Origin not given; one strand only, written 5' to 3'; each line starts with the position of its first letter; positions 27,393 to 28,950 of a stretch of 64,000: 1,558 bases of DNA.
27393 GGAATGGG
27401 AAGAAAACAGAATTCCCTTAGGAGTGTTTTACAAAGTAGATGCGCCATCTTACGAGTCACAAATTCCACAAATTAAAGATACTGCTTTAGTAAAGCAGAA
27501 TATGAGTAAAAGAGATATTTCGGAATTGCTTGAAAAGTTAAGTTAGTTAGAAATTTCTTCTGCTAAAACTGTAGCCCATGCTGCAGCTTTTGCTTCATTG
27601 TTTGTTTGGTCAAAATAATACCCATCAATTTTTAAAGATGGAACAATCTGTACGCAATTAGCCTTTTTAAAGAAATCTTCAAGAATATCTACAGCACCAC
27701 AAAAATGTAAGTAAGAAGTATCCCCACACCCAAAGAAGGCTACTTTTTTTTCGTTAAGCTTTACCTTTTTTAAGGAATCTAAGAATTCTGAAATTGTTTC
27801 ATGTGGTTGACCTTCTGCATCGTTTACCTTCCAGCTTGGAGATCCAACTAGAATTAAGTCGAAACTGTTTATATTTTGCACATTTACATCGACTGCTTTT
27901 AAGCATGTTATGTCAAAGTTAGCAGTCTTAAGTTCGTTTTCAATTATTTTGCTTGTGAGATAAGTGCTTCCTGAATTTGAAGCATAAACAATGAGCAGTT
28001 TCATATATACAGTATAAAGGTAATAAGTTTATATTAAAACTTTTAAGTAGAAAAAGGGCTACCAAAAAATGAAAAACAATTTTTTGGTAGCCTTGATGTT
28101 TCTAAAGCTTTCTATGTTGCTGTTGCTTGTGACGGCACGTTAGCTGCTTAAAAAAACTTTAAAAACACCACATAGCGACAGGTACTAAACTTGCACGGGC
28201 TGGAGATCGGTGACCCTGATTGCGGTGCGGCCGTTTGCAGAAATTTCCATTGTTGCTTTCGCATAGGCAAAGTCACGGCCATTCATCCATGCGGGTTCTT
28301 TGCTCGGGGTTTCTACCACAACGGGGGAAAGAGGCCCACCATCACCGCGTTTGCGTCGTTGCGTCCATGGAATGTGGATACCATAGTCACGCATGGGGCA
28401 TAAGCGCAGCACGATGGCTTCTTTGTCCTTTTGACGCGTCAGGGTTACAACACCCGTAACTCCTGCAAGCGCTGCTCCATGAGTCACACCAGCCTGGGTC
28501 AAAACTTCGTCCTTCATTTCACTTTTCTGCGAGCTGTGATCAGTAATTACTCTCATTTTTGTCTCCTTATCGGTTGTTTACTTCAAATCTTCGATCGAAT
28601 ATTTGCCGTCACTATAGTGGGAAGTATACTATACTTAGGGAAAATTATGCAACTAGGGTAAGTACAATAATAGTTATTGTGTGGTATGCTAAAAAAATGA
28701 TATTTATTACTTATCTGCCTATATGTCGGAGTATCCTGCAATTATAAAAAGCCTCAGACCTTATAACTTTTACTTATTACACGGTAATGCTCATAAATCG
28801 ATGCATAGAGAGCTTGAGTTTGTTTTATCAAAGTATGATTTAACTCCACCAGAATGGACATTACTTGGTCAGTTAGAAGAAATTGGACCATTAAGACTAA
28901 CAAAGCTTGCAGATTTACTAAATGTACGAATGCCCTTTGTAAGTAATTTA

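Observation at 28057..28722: Strongly G+C-rich 372-bp gene beside a divergent MarR gene, with palindromes between them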

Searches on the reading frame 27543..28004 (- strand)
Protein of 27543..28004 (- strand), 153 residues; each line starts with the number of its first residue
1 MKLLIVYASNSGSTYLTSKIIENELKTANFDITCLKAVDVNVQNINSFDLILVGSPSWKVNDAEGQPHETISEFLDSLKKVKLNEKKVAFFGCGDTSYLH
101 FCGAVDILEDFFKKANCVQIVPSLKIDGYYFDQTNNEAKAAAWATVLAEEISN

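Call 7: search_protein_families(library=pfam, proteins=[window:27543-28004:-], max_evalue=1)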
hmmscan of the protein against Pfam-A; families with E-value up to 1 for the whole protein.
window:27543-28004:- (153 aa): 6 families
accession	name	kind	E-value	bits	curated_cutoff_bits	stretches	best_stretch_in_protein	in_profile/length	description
PF00258.30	Flavodoxin_1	-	1.1e-19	71.5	25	1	5-128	1-129/143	Flavodoxin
PF12724.12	Flavodoxin_5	-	9.7e-07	29.6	27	1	4-94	1-84/145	Flavodoxin domain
PF12641.12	Flavodoxin_3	-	0.001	19.3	27.5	1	4-93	1-76/160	Flavodoxin domain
PF09651.16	Cas_APE2256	-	0.085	13.2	24.8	0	4-49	25-70/136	CRISPR-associated protein (Cas_APE2256)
PF03358.20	FMN_red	-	0.16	12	24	0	1-40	1-42/152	NADPH-dependent FMN reductase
PF01290.25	Thymosin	-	0.54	10.5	24.8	0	28-45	9-26/39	Thymosin beta-4 family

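Call 28: find_homologous_proteins(query=window:27543-28004:-, max_evalue=0.00001)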
Query window:27543-28004:- (153 aa): 88 proteins with E <= 0.00001 among 116 candidates.
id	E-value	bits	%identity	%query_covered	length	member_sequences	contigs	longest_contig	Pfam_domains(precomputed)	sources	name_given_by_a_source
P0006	6.1e-96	336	100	100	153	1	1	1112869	PF12724.13,PF00258.31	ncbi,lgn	ncbi:MAG: flavodoxin domain-containing protein [Patescibacteria group bacterium]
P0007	2.9e-48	181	58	97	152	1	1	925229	PF00258.31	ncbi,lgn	-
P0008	2.3e-43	165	52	97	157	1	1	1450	PF12724.13,PF00258.31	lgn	-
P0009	7.1e-43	164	51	99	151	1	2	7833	PF00258.31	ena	-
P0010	1.1e-41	160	53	99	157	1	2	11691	PF00258.31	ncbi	-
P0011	1.6e-41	159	50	99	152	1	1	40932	PF12724.13,PF00258.31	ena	-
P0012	2.4e-41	159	51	99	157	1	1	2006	PF12724.13,PF00258.31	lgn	-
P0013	2.9e-41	159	48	97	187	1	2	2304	PF12724.13,PF00258.31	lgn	-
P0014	3.3e-41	158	49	94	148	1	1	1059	PF00258.31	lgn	-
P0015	2.0e-40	156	48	99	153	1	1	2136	PF12724.13,PF12641.13,PF00258.31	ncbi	-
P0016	2.4e-40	156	47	99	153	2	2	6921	PF12724.13,PF12641.13,PF00258.31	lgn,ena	-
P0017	5.5e-40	154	48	99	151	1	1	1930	PF00258.31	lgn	-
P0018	8.8e-40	154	49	99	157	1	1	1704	PF12641.13,PF00258.31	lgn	-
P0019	1.2e-38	150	48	99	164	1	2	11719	PF00258.31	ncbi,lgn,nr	ncbi:MAG TPA: flavodoxin domain-containing protein [Candidatus Saccharimonadales bacterium]|nr:flavo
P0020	2.5e-38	149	47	98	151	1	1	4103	PF00258.31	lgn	-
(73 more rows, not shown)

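Call 29: find_encoding_contigs(protein=P0007, flank=10000, max_places=3)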
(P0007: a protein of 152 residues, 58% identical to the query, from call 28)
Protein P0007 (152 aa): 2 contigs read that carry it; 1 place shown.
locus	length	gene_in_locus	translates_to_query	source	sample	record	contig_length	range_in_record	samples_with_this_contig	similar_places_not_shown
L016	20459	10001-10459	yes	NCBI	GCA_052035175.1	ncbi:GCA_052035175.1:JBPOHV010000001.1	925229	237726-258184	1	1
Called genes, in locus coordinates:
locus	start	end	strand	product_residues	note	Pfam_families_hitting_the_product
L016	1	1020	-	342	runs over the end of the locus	-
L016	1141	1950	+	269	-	-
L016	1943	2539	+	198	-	PF06042:NTP_transf_6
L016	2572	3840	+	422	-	-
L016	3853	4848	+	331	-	PF01170:UPF0020 (weak)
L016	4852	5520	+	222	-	-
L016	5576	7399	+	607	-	PF00009:GTP_EFTU, PF01926:MMR_HSR1 (weak), PF03144:GTP_EFTU_D2, PF00679:EFG_C, PF21018:BipA_C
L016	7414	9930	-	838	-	PF00690:Cation_ATPase_N, PF00122:E1-E2_ATPase, PF00702:Hydrolase, PF13246:Cation_ATPase, PF08282:Hydrolase_3 (faint), PF00689:Cation_ATPase_C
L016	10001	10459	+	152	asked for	PF00258:Flavodoxin_1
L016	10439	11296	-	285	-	PF02775:TPP_enzyme_C, PF12367:PFO_beta_C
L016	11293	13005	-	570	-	PF01558:POR, PF01855:POR_N, PF17147:PFOR_II (weak)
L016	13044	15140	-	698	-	PF02629:CoA_binding, PF13380:CoA_binding_2, PF13607:Succ_CoA_lig, PF19045:Ligase_CoA_2, PF13549:ATP-grasp_5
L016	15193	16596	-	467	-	-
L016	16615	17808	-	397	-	PF00534:Glycos_transf_1, PF13692:Glyco_trans_1_4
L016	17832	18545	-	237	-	PF08032:SpoU_sub_bind (weak), PF00588:SpoU_methylase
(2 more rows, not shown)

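Call 30: find_encoding_contigs(protein=P0011, flank=8000, max_places=2)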
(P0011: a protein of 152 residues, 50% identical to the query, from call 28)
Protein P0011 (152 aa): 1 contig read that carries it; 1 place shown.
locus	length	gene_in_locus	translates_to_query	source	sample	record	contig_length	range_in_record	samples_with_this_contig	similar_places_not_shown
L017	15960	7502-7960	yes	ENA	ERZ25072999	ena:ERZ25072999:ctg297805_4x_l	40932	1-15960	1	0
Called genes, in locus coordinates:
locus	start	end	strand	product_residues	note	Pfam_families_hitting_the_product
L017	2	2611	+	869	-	?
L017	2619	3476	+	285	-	PF03009:GDPD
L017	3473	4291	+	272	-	-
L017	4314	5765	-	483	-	PF13328:HD_4, PF04607:RelA_SpoT, PF02824:TGS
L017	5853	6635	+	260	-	PF13098:Thioredoxin_2 (weak), PF13462:Thioredoxin_4, PF01323:DSBA (weak)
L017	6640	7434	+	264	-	PF02683:DsbD_TM, PF13386:DsbD_2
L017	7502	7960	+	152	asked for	PF00258:Flavodoxin_1, PF12724:Flavodoxin_5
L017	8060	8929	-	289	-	PF02775:TPP_enzyme_C, PF12367:PFO_beta_C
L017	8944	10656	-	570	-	PF01558:POR, PF01855:POR_N, PF17147:PFOR_II (weak)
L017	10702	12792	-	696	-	PF02629:CoA_binding, PF13380:CoA_binding_2, PF13607:Succ_CoA_lig, PF19045:Ligase_CoA_2, PF13549:ATP-grasp_5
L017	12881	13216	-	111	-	PF04020:Phage_holin_4_2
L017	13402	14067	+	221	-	PF00923:TAL_FSA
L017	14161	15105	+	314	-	PF01210:NAD_Gly3P_dh_N (faint), PF03446:NAD_binding_2, PF03807:F420_oxidored, PF00393:6PGD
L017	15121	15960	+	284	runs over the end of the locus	PF00480:ROK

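Call 31: find_encoding_contigs(protein=P0010, flank=8000, max_places=2)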
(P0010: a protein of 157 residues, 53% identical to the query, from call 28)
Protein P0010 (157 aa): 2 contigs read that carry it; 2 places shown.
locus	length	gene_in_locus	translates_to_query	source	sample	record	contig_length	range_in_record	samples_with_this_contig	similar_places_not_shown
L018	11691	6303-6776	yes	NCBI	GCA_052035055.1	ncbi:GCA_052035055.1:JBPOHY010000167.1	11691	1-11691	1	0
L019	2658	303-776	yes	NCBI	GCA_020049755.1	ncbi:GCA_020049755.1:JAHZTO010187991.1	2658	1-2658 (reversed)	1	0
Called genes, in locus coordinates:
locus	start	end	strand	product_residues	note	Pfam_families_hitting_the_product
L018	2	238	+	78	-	?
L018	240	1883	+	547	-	PF02518:HATPase_c (weak), PF13589:HATPase_c_3, PF01119:DNA_mis_repair, PF08676:MutL_C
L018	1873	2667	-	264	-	-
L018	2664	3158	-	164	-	PF04073:tRNA_edit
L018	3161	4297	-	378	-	-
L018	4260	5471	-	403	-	PF00232:Glyco_hydro_1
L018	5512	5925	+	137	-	PF01641:SelR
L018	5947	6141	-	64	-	PF04070:DUF378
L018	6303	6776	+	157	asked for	PF00258:Flavodoxin_1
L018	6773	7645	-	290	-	PF02775:TPP_enzyme_C, PF12367:PFO_beta_C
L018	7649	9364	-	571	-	PF01558:POR, PF01855:POR_N, PF17147:PFOR_II (weak)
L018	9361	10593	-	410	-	PF00070:Pyr_redox (faint), PF01266:DAO (faint), PF07992:Pyr_redox_2, PF13454:NAD_binding_9 (faint)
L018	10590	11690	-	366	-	?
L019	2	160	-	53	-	?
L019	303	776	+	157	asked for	PF00258:Flavodoxin_1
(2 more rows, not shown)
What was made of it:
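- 27543..28004 (-): Downstream native flavodoxin gene. It has its own TATACT 6 nt before the ATG (leaderless type), so it is a separate transcription unit. It belongs to a flavodoxin-OFOR-ACS module conserved in relatives (calls 29-31).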

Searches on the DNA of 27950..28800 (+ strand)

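Call 8: search_rna_families(source=window, start=27950, end=28800, threshold=evalue, max_evalue=10)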
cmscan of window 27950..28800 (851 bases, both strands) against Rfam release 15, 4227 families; matches with E-value up to 10: 12.
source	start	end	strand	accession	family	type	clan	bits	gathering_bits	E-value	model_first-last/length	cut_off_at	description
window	28039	28170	+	RF03532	SQ2397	Cis-reg;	-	26.6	100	0.02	1-243/243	no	Cis-regulator of HTH transcription factor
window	28035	28112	-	RF04056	mir-982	Gene; miRNA;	-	25.9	70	0.034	1-89/89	no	mir-982 microRNA precursor family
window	28037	28167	-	RF00433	Hsp90_CRE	Cis-reg; thermoregulator;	-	23.3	50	0.084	1-152/152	no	Hsp90 cis-regulatory element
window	28052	28166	-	RF02618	SSRC34_2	Gene; sRNA;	-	19.9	48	1.5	1-125/125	no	Streptococcus sRNA 34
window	28096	28170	+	RF03566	mir-4875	Gene; miRNA;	-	19.2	90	0.65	1-73/73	no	mir-4875 microRNA precursor family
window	28635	28679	-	RF00184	PVX_3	Cis-reg;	-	18.9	42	0.2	1-54/54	no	Potato virus X cis-acting regulatory element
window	28012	28166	-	RF03532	SQ2397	Cis-reg;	-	18.2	100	1.3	1-243/243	no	Cis-regulator of HTH transcription factor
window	28035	28114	+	RF04128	MIR8562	Gene; miRNA;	-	17.9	211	1.1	77-166/242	no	MIR8562 microRNA precursor family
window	28056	28093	+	RF04258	mir-994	Gene; miRNA;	-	17.2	93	2.5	1-81/81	no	mir-994 microRNA precursor family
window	28038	28160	+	RF00396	SNORA13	Gene; snRNA; snoRNA; HACA-box;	CL00028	16.7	53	4.8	1-134/134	no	Small nucleolar RNA SNORA13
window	28753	28799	-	RF01147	sR12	Gene; snRNA; snoRNA; CD-box;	-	15.8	38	1.1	1-52/52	no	Small nucleolar RNA sR12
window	28056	28093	-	RF03940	MIR9563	Gene; miRNA;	-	15.4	90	8.9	1-127/127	no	MIR9563 microRNA precursor family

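Call 32: search_dna_similar(query=window:28170-28570:+, collection=phages, mode=distant, max_evalue=1, max_rows=10)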
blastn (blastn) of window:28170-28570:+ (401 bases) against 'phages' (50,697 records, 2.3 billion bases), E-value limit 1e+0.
No match.

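Call 33: search_dna_similar(query=window:28170-28570:+, collection=plasmids, mode=distant, max_evalue=1, max_rows=10)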
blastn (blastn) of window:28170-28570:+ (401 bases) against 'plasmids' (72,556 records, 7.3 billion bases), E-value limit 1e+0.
No match.

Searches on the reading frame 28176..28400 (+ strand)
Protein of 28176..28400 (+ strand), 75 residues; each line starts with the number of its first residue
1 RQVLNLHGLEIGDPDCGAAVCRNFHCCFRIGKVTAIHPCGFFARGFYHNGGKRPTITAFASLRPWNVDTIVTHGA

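Call 48: search_protein_families(library=pfam, proteins=[window:28176-28400:+], max_evalue=1)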
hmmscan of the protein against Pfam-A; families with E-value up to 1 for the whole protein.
seq(75 aa): 0 families
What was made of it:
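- On Horizontally transferred gene: Other reading frames match no Pfam family (call 48).
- None of the other five frames matches any Pfam family (call 48).
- Tried and rejected: Pfam on the other five frames gave nothing (call 48).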
